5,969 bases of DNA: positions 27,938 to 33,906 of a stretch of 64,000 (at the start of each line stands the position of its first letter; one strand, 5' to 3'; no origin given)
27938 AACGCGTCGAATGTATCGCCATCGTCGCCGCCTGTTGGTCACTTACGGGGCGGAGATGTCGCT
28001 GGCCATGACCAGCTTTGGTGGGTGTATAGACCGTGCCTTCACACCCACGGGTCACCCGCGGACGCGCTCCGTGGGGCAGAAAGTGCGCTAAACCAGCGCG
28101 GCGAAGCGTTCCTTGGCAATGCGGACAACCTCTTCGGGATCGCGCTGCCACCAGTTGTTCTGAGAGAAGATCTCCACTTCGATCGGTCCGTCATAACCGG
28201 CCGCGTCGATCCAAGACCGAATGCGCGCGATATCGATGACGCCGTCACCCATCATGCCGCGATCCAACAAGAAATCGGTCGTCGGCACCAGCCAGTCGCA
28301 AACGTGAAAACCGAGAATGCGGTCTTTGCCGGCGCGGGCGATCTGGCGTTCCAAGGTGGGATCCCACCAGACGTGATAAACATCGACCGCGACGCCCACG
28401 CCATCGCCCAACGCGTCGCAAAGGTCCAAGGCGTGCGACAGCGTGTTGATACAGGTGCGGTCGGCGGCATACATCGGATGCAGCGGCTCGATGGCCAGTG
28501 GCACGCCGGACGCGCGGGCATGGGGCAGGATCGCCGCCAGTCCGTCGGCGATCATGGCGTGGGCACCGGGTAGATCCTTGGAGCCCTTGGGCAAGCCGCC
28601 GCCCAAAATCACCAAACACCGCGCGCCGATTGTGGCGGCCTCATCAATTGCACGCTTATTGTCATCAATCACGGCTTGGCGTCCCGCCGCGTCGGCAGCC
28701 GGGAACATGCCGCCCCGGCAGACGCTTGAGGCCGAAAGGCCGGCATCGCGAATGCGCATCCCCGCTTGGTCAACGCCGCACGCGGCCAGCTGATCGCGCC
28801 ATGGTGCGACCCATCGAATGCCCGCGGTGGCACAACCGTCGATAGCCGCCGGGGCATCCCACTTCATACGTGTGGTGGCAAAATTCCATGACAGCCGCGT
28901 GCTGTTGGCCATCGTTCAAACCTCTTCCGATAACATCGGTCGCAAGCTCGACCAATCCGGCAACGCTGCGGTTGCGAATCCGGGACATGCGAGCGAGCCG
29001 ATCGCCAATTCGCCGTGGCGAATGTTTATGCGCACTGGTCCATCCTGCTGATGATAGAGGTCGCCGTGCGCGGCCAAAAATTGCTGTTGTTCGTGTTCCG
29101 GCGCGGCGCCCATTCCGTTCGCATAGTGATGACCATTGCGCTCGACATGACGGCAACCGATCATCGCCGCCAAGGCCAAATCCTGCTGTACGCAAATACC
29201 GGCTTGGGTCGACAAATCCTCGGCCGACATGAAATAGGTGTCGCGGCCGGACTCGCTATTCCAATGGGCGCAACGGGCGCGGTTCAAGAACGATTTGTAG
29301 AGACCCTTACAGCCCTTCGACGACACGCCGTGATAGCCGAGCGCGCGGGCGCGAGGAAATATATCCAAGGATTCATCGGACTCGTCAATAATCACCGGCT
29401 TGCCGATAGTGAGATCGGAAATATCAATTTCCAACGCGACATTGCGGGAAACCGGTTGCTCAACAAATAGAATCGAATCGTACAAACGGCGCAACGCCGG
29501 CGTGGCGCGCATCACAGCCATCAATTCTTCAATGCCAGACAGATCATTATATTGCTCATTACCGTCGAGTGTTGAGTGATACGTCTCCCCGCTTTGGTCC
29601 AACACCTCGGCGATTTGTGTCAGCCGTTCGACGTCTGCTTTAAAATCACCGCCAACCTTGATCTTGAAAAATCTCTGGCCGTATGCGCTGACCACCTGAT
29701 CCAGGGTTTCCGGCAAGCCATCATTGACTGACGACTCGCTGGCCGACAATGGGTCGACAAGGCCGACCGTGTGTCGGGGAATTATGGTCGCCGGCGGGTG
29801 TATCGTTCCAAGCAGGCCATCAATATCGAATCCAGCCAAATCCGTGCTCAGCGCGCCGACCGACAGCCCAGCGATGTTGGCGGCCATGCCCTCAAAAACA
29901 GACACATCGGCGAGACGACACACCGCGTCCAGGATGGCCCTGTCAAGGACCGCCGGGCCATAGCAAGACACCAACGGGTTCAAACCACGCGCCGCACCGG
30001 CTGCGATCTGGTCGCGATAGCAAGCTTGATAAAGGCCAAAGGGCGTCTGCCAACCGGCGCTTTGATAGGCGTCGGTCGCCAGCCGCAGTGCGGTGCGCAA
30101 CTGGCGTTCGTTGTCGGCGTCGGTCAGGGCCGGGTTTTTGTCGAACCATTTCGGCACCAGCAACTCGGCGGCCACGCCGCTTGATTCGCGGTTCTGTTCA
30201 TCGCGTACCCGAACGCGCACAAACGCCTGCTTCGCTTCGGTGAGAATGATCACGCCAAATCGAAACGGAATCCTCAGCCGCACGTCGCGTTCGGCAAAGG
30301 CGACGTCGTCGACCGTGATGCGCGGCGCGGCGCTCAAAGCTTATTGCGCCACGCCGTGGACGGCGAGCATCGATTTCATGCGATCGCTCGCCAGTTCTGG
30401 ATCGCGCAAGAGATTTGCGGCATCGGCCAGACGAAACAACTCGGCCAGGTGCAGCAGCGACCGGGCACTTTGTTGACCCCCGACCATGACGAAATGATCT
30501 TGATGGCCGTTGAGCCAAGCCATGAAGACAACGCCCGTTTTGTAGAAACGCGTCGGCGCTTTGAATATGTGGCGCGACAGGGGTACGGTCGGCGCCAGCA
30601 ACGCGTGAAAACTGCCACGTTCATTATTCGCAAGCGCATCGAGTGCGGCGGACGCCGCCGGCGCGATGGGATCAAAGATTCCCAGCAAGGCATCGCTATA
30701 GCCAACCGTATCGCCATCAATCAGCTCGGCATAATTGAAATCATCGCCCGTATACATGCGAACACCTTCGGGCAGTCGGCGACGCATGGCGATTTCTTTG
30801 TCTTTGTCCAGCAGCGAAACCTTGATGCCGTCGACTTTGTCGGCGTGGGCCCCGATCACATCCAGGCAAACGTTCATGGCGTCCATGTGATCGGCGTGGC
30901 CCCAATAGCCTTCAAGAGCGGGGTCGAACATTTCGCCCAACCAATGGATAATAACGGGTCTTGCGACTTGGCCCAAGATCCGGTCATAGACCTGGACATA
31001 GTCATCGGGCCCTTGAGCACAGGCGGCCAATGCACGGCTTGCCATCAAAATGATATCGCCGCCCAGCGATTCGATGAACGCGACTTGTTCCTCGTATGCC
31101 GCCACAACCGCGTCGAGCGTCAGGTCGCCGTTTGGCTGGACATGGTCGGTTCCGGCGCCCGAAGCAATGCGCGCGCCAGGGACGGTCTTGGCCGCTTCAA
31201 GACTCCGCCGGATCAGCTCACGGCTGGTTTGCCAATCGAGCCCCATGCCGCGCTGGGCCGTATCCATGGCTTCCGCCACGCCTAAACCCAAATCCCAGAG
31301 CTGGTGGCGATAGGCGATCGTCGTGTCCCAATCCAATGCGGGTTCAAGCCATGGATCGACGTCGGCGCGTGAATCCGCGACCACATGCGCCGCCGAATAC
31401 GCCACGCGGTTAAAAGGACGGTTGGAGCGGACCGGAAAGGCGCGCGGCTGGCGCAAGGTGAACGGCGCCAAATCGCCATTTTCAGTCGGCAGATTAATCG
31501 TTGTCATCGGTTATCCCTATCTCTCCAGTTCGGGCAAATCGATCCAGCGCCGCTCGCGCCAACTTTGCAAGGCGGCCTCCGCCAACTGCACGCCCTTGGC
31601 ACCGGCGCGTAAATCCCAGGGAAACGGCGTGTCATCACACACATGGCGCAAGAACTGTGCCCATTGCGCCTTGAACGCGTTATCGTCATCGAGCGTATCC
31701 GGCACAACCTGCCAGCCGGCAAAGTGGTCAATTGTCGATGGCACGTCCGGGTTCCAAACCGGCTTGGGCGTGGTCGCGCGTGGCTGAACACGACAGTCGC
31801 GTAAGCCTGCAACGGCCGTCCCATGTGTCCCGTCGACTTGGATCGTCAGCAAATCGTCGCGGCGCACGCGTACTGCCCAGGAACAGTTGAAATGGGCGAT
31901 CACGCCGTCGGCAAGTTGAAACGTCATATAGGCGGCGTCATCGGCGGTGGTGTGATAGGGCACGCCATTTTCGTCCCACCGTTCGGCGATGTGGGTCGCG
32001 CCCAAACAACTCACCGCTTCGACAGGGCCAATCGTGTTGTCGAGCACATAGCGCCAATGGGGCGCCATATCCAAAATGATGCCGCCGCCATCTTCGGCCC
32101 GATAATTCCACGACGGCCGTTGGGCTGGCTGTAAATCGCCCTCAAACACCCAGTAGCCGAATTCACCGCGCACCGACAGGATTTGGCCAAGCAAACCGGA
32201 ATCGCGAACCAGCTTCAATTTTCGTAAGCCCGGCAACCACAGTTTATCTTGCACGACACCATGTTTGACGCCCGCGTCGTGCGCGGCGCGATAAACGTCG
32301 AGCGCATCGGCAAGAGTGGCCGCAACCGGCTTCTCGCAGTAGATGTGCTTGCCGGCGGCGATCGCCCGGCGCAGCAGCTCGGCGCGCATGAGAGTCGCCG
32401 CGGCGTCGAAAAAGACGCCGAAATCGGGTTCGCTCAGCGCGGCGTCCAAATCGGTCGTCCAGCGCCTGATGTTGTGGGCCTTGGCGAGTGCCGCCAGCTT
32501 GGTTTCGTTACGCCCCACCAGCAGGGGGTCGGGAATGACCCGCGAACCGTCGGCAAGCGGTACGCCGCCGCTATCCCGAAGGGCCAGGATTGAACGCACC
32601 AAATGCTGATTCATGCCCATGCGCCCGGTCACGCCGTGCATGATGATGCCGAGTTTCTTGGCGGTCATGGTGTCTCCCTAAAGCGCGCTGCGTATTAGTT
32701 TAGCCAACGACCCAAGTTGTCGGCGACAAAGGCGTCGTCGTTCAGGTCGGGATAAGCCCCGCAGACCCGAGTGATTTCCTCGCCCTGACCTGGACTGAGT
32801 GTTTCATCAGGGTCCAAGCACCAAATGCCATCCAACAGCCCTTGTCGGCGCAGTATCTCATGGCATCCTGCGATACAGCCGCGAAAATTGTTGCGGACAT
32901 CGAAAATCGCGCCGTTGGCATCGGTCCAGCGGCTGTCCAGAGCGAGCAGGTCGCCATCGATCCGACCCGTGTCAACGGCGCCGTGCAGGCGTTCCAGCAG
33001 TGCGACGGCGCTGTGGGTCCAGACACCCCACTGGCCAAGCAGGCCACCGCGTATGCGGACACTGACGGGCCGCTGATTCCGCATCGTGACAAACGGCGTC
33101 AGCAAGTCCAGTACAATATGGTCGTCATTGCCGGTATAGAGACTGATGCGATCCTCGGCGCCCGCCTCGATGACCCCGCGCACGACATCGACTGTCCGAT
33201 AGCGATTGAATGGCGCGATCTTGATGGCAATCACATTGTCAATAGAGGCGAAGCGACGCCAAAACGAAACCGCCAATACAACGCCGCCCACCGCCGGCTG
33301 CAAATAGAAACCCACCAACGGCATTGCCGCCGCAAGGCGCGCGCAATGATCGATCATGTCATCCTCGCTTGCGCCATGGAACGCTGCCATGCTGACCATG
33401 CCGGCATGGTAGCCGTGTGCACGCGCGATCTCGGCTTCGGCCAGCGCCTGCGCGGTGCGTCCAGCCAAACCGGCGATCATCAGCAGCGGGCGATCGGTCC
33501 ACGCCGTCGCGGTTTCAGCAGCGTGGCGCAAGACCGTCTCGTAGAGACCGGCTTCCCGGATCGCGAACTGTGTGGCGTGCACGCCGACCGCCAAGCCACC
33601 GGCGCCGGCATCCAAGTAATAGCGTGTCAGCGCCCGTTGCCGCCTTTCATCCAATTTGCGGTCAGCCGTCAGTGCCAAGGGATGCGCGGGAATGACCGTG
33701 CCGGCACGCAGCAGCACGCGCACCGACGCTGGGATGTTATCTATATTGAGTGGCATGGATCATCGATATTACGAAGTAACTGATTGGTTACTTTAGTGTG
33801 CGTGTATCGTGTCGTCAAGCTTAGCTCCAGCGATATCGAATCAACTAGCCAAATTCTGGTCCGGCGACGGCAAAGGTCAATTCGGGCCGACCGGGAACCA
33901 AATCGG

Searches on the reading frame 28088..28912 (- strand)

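Call 26: search_protein_families(library=pfam, proteins=[window:28088-28912:-], max_evalue=0.001)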
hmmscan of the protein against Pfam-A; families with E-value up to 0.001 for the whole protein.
window:28088-28912:- (274 aa): 1 family
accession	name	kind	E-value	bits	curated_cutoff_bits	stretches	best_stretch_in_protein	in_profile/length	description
PF01261.30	AP_endonuc_2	-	4.4e-41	141.7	31.1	1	27-259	4-243/249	Xylose isomerase-like TIM barrel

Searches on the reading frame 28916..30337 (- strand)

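Call 26: search_protein_families(library=pfam, proteins=[window:28916-30337:-], max_evalue=0.001)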
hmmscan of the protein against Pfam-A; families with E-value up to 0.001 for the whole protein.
window:28916-30337:- (473 aa): 1 family
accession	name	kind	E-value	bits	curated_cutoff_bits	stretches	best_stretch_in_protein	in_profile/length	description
PF13378.12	MR_MLE_C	-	7.3e-08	32.8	29.4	1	210-330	4-114/219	Enolase C-terminal domain-like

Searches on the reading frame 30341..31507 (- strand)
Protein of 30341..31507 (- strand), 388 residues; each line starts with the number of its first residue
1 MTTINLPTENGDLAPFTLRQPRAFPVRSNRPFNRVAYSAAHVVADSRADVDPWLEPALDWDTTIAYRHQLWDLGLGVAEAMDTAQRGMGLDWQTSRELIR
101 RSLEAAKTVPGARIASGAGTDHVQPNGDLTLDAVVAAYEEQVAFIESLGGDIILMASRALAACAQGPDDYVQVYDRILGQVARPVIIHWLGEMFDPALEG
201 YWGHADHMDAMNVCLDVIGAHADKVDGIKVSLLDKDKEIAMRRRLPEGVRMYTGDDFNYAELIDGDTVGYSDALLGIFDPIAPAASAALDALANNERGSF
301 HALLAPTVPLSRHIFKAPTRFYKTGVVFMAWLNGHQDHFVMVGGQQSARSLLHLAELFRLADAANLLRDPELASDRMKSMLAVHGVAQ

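Call 26: search_protein_families(library=pfam, proteins=[window:30341-31507:-], max_evalue=0.001)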
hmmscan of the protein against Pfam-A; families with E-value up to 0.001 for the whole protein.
window:30341-31507:- (388 aa): 1 family
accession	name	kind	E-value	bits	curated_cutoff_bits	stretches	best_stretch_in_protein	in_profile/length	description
PF06187.17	DUF993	-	8.1e-189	627.8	24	1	4-386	1-382/382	Protein of unknown function (DUF993)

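Call 64: list_cluster_members(proteins=[window:30341-31507:-, window:54946-55977:-, window:37153-38967:+, window:62065-63645:-, window:47835-48671:-, window:57515-58537:-, window:28088-28912:-, window:45739-46722:-, window:31517-32668:-, window:46767-47573:-])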
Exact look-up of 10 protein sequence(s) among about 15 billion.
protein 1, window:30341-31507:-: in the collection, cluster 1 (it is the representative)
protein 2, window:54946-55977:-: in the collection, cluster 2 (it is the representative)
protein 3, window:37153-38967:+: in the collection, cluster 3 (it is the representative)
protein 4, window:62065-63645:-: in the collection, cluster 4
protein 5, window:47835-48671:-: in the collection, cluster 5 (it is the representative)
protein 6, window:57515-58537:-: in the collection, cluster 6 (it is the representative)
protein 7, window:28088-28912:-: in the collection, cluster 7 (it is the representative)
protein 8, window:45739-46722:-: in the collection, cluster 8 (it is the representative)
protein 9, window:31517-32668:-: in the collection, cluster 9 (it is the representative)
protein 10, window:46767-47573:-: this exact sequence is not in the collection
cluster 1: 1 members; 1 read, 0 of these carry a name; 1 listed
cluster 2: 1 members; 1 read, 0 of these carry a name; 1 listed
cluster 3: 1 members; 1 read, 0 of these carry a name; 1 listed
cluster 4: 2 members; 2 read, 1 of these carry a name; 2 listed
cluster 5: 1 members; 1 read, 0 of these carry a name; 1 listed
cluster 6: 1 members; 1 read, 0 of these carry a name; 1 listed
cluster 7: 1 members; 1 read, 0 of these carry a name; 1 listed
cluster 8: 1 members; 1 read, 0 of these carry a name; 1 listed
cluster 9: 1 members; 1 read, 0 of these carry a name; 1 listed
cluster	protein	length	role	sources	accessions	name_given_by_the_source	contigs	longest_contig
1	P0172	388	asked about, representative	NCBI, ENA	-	-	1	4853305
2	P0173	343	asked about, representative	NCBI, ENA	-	-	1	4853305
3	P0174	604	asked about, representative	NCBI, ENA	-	-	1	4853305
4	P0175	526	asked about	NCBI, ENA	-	-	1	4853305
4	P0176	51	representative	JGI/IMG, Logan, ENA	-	hypothetical protein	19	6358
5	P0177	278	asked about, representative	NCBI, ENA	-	-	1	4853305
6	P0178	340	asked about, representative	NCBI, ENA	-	-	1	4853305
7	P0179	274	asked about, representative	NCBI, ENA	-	-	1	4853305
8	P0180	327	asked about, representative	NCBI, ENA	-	-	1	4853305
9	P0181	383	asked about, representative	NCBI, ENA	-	-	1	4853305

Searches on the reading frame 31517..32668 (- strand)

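Call 26: search_protein_families(library=pfam, proteins=[window:31517-32668:-], max_evalue=0.001)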
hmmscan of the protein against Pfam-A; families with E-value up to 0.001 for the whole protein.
window:31517-32668:- (383 aa): 3 families
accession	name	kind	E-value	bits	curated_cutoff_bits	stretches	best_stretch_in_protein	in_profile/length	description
PF22725.1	GFO_IDH_MocA_C3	-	2.8e-23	82.7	27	1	149-285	2-123/124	GFO/IDH/MocA C-terminal domain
PF02894.22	GFO_IDH_MocA_C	-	3e-11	44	22.9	1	157-378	6-218/218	Oxidoreductase family, C-terminal alpha/beta domain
PF01408.29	GFO_IDH_MocA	-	3.7e-08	34.5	24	1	51-136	32-116/120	Oxidoreductase family, NAD-binding Rossmann fold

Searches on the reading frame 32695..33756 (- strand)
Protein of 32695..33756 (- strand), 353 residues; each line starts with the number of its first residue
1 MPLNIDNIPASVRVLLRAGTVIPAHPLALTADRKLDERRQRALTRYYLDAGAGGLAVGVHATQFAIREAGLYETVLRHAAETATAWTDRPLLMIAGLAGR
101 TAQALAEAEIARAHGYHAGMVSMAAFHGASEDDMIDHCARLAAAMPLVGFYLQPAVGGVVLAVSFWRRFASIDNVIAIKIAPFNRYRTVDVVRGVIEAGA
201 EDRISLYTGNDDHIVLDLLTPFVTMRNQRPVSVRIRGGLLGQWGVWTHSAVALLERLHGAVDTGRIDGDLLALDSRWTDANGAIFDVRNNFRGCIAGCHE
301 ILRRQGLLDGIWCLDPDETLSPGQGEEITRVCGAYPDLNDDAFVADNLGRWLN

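Call 26: search_protein_families(library=pfam, proteins=[window:32695-33756:-], max_evalue=0.001)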
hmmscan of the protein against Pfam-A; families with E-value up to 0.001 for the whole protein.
window:32695-33756:- (353 aa): 1 family
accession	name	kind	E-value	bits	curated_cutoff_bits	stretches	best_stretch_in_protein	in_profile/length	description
PF00701.28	DHDPS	-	5e-09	35.7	22.1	1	22-217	6-193/289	Dihydrodipicolinate synthetase family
